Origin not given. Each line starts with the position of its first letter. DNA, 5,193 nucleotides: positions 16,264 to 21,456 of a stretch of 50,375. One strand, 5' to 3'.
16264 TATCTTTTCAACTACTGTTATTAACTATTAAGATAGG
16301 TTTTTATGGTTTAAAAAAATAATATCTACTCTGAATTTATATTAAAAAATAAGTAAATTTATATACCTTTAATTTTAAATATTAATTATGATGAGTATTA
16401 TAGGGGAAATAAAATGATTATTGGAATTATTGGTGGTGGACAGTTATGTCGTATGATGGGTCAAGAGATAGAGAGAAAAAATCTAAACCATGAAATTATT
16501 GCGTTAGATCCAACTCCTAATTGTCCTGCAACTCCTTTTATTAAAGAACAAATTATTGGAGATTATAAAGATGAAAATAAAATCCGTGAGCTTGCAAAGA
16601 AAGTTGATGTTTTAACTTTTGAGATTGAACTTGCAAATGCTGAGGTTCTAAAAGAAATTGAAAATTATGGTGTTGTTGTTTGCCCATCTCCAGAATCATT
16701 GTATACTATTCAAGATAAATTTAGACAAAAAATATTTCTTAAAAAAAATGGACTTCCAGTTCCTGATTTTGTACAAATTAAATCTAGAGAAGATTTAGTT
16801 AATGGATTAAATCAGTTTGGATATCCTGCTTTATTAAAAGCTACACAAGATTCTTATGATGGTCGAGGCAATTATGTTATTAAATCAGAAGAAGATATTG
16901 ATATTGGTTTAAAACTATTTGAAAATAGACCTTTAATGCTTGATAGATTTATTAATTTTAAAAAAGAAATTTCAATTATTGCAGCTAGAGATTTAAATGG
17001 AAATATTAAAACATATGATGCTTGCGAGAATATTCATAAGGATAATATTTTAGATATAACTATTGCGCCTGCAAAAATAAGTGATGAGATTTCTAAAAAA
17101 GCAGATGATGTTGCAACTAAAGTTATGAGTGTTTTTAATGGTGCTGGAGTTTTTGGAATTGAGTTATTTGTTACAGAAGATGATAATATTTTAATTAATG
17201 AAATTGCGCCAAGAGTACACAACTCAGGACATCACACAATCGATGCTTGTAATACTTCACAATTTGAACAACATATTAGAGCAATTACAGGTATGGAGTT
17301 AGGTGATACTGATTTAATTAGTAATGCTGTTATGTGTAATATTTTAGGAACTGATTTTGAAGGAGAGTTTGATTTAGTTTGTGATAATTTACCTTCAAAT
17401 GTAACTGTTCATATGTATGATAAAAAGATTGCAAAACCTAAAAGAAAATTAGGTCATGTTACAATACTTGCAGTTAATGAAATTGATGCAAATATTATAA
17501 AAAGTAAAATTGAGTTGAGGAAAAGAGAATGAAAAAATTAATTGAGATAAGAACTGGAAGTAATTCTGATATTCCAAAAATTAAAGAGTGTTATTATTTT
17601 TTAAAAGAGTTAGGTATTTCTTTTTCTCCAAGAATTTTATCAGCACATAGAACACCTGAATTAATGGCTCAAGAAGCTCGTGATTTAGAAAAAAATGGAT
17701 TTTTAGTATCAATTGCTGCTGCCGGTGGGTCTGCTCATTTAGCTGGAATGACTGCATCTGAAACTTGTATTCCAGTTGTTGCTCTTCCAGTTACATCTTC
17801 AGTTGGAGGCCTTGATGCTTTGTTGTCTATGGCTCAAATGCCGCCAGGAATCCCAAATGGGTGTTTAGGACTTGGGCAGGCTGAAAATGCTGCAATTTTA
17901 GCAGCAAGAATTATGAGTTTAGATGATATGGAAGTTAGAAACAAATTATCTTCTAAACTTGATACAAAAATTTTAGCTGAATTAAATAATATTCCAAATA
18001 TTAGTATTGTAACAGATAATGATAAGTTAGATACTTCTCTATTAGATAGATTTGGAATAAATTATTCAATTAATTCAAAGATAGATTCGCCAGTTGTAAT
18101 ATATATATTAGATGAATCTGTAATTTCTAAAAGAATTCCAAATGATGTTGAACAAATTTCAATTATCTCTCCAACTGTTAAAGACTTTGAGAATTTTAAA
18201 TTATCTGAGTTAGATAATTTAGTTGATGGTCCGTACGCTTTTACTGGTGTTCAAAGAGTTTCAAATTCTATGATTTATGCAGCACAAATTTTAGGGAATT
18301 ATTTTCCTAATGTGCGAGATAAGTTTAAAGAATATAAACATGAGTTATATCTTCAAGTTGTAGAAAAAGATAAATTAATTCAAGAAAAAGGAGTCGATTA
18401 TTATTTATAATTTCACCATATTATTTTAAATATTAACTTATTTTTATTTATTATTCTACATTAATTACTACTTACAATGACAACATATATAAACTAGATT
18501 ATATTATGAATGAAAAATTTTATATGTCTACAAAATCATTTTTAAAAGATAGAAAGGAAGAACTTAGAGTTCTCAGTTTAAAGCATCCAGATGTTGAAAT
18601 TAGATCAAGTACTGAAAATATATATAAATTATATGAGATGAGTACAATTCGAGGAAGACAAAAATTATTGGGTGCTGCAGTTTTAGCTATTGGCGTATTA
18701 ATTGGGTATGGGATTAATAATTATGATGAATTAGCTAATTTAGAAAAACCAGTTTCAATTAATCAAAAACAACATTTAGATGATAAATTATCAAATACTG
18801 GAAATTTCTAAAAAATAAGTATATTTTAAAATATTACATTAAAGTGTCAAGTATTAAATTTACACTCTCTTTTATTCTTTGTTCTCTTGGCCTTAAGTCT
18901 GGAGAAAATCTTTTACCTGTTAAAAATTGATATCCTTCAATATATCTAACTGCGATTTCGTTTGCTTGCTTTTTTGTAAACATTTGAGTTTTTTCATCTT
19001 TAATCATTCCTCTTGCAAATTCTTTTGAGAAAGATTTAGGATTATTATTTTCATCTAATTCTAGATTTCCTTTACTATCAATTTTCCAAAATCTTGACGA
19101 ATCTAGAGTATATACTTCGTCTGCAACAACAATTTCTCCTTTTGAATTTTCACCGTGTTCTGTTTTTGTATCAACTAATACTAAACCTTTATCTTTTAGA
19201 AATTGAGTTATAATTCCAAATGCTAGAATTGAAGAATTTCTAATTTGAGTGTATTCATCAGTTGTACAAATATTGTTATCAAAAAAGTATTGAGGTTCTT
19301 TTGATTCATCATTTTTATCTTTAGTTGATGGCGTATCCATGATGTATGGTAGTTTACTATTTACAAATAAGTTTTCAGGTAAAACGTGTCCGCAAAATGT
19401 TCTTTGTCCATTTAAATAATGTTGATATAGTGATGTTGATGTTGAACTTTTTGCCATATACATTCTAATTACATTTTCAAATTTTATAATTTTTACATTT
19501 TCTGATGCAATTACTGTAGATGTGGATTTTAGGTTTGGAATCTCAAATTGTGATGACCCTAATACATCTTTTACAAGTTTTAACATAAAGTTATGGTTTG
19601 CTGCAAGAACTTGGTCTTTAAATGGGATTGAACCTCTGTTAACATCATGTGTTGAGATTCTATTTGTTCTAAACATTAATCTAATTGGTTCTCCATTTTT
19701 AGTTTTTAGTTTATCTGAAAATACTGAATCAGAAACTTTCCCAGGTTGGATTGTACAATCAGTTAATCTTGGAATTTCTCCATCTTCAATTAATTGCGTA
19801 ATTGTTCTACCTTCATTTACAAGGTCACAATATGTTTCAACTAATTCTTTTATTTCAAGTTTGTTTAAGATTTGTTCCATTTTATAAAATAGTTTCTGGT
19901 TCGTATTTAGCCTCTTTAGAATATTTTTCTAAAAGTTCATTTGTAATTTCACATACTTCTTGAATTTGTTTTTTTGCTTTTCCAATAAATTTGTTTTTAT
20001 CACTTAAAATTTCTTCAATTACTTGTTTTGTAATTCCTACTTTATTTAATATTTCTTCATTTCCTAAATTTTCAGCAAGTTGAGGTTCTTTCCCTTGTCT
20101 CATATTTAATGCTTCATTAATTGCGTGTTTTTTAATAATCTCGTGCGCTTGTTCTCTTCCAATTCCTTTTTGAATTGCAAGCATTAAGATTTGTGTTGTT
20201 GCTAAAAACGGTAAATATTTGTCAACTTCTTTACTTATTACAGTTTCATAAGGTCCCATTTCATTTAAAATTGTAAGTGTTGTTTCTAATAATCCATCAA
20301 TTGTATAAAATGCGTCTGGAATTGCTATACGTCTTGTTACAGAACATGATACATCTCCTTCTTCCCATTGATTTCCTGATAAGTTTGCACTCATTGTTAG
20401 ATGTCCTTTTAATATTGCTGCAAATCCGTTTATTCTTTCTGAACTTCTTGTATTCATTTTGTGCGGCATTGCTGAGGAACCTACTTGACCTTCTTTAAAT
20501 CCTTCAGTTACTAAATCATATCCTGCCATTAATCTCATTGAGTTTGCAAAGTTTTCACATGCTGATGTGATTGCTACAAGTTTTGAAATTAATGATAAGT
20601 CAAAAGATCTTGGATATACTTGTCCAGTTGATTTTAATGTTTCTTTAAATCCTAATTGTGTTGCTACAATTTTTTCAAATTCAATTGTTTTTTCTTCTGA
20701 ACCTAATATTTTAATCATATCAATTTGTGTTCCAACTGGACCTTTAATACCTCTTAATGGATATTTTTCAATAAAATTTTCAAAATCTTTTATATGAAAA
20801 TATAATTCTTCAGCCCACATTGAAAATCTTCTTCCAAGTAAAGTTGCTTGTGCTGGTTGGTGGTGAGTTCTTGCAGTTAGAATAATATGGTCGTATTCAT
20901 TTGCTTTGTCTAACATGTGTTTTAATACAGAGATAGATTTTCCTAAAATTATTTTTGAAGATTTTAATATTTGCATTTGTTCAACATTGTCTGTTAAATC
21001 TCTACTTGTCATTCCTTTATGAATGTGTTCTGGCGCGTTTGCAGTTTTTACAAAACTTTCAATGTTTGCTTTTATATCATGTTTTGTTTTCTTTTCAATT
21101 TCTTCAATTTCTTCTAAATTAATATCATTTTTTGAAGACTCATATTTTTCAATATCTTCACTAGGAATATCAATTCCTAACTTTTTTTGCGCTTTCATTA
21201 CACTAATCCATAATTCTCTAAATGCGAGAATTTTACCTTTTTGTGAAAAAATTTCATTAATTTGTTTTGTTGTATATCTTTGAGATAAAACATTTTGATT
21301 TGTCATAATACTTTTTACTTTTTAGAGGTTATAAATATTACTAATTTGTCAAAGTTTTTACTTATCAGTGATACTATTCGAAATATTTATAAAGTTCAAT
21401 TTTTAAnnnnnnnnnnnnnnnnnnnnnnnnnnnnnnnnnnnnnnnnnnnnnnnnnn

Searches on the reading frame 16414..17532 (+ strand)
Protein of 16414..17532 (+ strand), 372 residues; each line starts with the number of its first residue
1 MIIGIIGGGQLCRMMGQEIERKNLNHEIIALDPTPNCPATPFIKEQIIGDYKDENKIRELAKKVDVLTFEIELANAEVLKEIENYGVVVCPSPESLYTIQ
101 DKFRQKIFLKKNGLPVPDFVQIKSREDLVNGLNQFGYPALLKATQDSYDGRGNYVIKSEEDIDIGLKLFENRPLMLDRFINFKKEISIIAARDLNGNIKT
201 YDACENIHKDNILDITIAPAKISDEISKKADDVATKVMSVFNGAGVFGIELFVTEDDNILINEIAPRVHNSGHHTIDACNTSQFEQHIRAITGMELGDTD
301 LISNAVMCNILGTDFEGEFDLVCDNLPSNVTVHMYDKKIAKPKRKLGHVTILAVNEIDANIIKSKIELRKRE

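Call 59: search_protein_families(library=ncbifam, proteins=[window:16414-17532:+], max_evalue=0.00001)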
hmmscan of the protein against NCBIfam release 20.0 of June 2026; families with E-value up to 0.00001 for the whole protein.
window:16414-17532:+ (372 aa): 26 families (the best 25 are shown)
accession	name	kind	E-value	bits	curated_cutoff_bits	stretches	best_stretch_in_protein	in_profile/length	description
NF004679.0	PRK06019.1-5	equivalog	6e-122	407.1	326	1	2-357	4-356/376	5-(carboxyamino)imidazole ribonucleotide synthase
TIGR01161.1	purK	equivalog_domain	8.6e-118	393.7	318.4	1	3-355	2-355/362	5-(carboxyamino)imidazole ribonucleotide synthase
NF004676.0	PRK06019.1-2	equivalog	1.2e-109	366.7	387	1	2-354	12-358/363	5-(carboxyamino)imidazole ribonucleotide synthase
NF004675.0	PRK06019.1-1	equivalog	1.2e-109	366.5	375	1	2-357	11-361/375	5-(carboxyamino)imidazole ribonucleotide synthase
NF004677.0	PRK06019.1-3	equivalog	8.7e-90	301.3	441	1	2-358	13-372/389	5-(carboxyamino)imidazole ribonucleotide synthase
NF004680.0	PRK06019.1-6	equivalog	2e-83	280.4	327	1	2-356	19-379/405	5-(carboxyamino)imidazole ribonucleotide synthase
NF004678.0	PRK06019.1-4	equivalog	1.2e-59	201.9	444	1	59-356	38-325/355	5-(carboxyamino)imidazole ribonucleotide synthase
NF006766.0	PRK09288.1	equivalog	1.3e-44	152.6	339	1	5-353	17-373/396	formate-dependent phosphoribosylglycinamide formyltransferase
TIGR01142.1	purT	equivalog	7.1e-42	143.7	502.15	1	6-353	5-359/380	phosphoribosylglycinamide formyltransferase 2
TIGR00768.1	rimK_fam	subfamily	1.6e-11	44.1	143.4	1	74-160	60-143/276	RimK family alpha-L-glutamate ligase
NF053643.1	Ddl_archaea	equivalog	1.4e-10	40.7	500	1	80-292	83-296/367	putative pseudomurein biosynthesis ATP-grasp protein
TIGR02144.1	LysX_arch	equivalog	1.8e-10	40.4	275.6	1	80-150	66-135/281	lysine biosynthesis protein LysX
TIGR01369.1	CPSaseII_lrg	equivalog_domain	7.5e-10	37.1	1027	1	79-298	646-871/1052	carbamoyl-phosphate synthase (glutamine-hydrolyzing) large subunit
NF009402.0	PRK12767.1-1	equivalog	3e-09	36.2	218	1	6-268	10-276/329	carbamoyl phosphate synthase-like protein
NF009405.0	PRK12767.1-4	equivalog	6.4e-09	35.2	390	1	67-268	76-266/320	carbamoyl phosphate synthase-like protein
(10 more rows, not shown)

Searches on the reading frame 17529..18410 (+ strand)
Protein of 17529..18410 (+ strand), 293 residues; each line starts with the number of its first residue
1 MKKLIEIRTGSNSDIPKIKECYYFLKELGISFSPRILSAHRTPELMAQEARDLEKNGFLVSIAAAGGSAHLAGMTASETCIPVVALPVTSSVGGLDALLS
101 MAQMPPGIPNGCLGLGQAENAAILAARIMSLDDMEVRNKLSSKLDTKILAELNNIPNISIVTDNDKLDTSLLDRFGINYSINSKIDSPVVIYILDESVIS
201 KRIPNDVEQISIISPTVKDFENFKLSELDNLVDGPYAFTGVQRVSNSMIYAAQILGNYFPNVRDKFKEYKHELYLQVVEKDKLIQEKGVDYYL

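Call 68: search_protein_families(library=pfam, proteins=[window:17529-18410:+], max_evalue=0.001)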
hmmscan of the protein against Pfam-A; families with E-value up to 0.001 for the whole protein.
window:17529-18410:+ (293 aa): 1 family
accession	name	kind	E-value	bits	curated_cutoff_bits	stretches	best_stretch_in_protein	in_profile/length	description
PF00731.26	AIRC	-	4.3e-49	166.3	30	1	5-143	2-141/148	AIR carboxylase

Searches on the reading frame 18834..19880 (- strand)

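Call 59: search_protein_families(library=ncbifam, proteins=[window:18834-19880:-], max_evalue=0.00001)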
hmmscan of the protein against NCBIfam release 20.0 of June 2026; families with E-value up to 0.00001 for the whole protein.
window:18834-19880:- (348 aa): 6 families
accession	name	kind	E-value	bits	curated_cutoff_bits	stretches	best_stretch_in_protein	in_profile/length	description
NF009251.0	PRK12607.1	equivalog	1.8e-50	171.6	371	1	63-342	31-311/315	phosphoribosylaminoimidazolesuccinocarboxamide synthase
NF010568.0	PRK13961.1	equivalog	1.9e-31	109.4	251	1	66-324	31-295/297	phosphoribosylaminoimidazolesuccinocarboxamide synthase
TIGR00081.1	purC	equivalog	4.1e-22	78.9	189.9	1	46-299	10-243/279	phosphoribosylaminoimidazolesuccinocarboxamide synthase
NF010567.0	PRK13960.1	equivalog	1.5e-16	60.2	581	1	65-278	54-284/367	phosphoribosylaminoimidazolesuccinocarboxamide synthase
TIGR02735.1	purC_vibrio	equivalog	9.8e-15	54.2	394.2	1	85-278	79-283/365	phosphoribosylaminoimidazolesuccinocarboxamide synthase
NF010564.0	PRK13959.1-1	subfamily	1.3e-07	31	459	1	72-291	24-243/294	phosphoribosylaminoimidazolesuccinocarboxamide synthase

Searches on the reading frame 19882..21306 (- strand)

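Call 59: search_protein_families(library=ncbifam, proteins=[window:19882-21306:-], max_evalue=0.00001)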
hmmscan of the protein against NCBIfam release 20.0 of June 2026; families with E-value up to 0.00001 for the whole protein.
window:19882-21306:- (474 aa): 10 families
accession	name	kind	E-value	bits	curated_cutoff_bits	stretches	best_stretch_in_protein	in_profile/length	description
TIGR00928.1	purB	equivalog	1.5e-113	379.9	326.2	1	7-451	1-435/436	adenylosuccinate lyase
NF006500.1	PRK08937.2-4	subfamily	1.5e-32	113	626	1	3-452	6-443/448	adenylosuccinate lyase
NF052536.2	CoM_syn_XcbD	exception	2.9e-29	102.1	600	1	3-450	6-441/443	3-sulfopropionylcysteine synthase XcbD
NF006764.0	PRK09285.1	equivalog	6.3e-25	87.5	446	1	60-398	75-416/456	adenylosuccinate lyase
TIGR02426.1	protocat_pcaB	equivalog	4.1e-21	75.3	355.75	1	9-298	4-287/338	3-carboxy-cis,cis-muconate cycloisomerase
NF006554.0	PRK09053.1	equivalog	1e-17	64.1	595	1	4-453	6-446/453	3-carboxy-cis,cis-muconate cycloisomerase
NF004631.0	PRK05975.1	equivalog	2.3e-15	56.4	371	1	4-291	8-287/352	3-carboxy-cis,cis-muconate cycloisomerase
TIGR00838.1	argH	equivalog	2.2e-11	43.4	279.5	1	41-438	43-433/455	argininosuccinate lyase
TIGR00979.1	fumC_II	equivalog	2.3e-08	33.3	664.75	1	91-404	127-434/458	class II fumarate hydratase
NF008909.0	PRK12273.1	subfamily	1.2e-07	31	510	1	116-397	158-433/474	aspartate ammonia-lyase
